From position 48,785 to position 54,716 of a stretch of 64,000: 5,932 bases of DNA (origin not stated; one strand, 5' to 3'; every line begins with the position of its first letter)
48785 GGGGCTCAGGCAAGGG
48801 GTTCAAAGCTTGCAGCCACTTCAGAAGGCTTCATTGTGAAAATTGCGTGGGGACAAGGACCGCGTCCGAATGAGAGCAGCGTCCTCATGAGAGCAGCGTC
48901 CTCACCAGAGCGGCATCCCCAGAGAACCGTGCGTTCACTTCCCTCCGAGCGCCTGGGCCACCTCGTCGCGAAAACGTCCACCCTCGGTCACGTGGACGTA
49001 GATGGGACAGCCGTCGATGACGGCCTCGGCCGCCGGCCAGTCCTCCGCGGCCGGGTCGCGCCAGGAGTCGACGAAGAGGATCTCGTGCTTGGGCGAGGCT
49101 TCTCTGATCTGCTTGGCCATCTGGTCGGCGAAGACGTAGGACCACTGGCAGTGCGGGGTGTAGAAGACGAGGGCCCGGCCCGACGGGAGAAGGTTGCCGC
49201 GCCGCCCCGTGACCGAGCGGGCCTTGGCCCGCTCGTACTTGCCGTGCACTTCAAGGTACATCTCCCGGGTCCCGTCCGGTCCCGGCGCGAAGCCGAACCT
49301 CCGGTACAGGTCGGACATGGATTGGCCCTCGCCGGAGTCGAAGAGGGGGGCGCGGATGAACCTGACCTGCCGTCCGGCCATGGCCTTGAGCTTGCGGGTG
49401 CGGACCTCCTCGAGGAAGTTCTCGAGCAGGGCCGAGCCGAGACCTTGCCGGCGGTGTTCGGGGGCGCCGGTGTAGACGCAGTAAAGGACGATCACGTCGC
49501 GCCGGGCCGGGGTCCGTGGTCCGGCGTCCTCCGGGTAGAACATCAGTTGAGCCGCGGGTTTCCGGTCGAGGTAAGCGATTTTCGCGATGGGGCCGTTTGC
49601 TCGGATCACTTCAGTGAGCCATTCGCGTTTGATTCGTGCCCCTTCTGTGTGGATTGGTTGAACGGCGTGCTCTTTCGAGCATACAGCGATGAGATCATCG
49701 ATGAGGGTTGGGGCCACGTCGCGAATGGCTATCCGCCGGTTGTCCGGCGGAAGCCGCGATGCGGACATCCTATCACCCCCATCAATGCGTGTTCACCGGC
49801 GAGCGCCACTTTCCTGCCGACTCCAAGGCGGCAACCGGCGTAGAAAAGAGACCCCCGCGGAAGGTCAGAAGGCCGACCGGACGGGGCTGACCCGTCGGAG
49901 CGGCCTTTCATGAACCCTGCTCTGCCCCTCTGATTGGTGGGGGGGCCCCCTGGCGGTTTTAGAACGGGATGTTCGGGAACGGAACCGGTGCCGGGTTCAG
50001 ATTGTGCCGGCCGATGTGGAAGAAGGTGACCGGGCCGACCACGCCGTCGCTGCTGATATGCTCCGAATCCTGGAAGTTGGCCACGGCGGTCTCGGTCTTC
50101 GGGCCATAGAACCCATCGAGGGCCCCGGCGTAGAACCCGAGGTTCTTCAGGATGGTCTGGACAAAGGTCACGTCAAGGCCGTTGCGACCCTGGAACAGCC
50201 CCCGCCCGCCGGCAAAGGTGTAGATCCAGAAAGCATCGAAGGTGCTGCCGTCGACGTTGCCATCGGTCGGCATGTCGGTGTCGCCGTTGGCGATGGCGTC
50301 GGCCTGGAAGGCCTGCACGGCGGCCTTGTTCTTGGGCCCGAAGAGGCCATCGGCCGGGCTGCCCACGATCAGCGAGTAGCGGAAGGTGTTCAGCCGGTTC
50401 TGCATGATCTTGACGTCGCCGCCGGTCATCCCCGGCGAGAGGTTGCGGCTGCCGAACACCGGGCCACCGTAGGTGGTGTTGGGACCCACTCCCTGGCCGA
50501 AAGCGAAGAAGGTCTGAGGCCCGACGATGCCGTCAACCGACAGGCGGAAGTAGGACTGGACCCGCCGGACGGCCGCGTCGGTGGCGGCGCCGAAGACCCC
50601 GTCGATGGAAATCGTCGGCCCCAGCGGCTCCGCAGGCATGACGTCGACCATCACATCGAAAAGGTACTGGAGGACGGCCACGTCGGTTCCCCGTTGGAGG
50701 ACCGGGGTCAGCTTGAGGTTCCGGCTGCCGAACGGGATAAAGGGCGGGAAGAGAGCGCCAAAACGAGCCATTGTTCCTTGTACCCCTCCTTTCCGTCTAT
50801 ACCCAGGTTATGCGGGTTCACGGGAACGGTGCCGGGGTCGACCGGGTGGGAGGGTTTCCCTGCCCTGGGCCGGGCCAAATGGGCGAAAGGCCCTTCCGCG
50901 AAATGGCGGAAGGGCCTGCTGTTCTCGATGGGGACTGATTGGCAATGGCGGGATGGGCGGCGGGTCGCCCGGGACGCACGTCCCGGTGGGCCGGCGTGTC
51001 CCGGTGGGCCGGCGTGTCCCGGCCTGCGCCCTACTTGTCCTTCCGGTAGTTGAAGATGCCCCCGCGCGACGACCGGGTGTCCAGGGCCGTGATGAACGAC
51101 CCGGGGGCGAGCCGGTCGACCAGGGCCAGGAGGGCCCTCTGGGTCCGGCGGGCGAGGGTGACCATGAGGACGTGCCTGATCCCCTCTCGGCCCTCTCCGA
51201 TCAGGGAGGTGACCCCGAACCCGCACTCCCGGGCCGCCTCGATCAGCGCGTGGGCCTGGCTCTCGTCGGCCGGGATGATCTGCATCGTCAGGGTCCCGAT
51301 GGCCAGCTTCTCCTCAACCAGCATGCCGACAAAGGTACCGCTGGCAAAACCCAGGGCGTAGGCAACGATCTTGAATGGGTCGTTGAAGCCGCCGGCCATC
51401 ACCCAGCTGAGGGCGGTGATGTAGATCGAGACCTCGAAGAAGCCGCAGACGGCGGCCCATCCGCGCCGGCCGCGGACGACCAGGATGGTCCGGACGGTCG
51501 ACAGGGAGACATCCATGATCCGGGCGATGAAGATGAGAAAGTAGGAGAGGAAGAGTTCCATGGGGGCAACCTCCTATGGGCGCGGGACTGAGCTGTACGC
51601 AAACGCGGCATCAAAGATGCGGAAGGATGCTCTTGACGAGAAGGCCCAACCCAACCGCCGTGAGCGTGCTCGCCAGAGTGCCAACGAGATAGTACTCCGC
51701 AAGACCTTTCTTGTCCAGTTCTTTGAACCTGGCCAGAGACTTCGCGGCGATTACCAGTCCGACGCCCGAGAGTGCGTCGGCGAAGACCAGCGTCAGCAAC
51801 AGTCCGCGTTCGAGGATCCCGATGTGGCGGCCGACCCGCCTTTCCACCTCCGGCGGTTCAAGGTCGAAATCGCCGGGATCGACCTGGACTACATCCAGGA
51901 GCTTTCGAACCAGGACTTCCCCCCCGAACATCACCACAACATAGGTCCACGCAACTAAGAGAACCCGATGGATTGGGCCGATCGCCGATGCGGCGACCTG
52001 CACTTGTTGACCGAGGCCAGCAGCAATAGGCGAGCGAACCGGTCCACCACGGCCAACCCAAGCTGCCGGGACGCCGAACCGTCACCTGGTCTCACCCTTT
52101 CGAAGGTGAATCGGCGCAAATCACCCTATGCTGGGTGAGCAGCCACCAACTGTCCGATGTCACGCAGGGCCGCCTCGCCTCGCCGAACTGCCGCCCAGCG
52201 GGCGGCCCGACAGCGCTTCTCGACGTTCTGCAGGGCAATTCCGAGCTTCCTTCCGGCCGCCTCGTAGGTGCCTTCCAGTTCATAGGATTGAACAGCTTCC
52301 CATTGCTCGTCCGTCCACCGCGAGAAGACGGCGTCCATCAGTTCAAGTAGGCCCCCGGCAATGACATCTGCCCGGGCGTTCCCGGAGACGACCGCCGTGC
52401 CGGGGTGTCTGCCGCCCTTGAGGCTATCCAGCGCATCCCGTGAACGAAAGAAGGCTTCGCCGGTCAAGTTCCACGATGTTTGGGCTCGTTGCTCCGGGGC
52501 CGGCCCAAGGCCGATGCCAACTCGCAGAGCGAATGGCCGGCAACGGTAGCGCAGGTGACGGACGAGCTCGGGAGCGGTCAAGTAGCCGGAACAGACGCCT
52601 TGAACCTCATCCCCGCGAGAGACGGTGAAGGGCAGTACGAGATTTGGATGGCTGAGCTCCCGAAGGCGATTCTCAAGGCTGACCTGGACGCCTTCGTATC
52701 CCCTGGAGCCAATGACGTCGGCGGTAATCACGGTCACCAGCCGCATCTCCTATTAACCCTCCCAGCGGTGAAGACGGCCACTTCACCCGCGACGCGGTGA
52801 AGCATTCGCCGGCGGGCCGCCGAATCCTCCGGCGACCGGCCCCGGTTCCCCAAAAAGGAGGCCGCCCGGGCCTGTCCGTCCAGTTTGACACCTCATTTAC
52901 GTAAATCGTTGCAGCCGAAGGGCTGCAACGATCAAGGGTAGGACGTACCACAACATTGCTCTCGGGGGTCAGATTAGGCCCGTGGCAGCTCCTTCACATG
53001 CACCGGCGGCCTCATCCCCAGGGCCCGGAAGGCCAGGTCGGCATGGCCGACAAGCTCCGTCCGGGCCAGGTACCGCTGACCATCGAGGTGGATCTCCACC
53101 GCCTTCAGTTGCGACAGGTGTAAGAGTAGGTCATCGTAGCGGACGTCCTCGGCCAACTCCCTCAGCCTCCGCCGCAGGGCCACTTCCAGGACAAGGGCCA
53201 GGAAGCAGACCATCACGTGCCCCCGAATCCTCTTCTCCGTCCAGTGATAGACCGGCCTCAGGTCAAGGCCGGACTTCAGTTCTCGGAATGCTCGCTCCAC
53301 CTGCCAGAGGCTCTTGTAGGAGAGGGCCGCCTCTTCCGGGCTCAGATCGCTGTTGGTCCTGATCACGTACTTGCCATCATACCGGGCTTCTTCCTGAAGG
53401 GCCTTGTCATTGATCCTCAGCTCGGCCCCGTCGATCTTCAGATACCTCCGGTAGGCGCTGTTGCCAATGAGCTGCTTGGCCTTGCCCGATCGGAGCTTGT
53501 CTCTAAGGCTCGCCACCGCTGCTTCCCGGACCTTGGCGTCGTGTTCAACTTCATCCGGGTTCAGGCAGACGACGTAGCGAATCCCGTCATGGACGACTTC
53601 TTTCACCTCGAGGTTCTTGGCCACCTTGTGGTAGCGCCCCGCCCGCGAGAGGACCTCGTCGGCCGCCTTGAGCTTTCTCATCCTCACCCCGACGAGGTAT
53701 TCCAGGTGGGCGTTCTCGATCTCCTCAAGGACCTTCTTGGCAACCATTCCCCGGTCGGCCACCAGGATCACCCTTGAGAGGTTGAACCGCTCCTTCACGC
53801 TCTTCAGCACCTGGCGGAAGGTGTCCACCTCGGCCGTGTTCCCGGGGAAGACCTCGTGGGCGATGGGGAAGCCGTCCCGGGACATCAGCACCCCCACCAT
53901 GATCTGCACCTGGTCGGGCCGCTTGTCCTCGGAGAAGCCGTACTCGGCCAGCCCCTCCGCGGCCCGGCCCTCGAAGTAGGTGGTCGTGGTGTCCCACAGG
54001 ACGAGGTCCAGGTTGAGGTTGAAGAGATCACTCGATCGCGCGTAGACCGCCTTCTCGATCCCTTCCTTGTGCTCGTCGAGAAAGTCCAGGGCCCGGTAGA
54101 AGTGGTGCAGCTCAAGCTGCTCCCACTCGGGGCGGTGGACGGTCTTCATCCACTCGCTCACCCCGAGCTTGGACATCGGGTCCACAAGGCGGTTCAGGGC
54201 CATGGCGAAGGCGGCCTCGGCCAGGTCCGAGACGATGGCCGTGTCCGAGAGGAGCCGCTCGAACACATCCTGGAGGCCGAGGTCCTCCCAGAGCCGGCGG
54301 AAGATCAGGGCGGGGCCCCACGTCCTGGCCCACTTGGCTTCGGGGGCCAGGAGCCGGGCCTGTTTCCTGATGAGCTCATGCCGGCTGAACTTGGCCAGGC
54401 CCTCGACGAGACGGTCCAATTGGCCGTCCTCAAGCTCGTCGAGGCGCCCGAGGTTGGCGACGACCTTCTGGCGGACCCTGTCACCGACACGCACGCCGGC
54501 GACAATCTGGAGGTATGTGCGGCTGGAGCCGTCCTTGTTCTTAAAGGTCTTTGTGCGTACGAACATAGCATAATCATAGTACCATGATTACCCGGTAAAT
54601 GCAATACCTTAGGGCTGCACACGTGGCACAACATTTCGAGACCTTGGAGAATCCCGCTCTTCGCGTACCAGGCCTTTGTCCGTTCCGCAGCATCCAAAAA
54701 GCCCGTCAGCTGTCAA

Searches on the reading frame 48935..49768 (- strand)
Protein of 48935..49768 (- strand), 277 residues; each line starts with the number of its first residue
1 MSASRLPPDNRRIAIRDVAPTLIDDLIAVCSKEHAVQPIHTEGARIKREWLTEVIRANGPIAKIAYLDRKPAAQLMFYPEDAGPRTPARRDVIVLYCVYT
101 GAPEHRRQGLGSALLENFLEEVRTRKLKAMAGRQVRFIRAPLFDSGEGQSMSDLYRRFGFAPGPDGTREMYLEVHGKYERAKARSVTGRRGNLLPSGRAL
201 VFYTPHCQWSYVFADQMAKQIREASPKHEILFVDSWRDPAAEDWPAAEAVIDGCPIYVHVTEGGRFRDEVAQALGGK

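Call 66: search_protein_families(library=pfam, proteins=[window:48935-49768:-], max_evalue=0.00001)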
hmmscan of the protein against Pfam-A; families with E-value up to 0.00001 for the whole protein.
window:48935-49768:- (277 aa): 1 family
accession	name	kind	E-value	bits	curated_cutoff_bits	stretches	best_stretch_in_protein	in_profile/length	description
PF00583.31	Acetyltransf_1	-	2.6e-06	28.1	20.7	1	48-129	25-95/116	Acetyltransferase (GNAT) family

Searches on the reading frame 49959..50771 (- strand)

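Call 66: search_protein_families(library=pfam, proteins=[window:49959-50771:-], max_evalue=0.00001)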
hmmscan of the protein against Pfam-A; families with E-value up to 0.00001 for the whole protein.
window:49959-50771:- (270 aa): 2 families
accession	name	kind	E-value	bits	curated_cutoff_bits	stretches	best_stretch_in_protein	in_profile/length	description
PF01471.23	PG_binding_1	-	3.3e-38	130.1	23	3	198-250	2-54/57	Putative peptidoglycan binding domain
PF09374.15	PG_binding_3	-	4.7e-12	46.4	24.6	0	73-91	13-31/76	Predicted Peptidoglycan domain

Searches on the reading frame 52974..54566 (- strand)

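Call 66: search_protein_families(library=pfam, proteins=[window:52974-54566:-], max_evalue=0.00001)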
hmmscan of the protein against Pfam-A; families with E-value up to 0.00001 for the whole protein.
window:52974-54566:- (530 aa): 1 family
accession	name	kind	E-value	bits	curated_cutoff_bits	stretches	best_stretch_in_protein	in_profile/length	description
PF01609.27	DDE_Tnp_1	-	6.3e-18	65.7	23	1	226-460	40-200/200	Transposase DDE domain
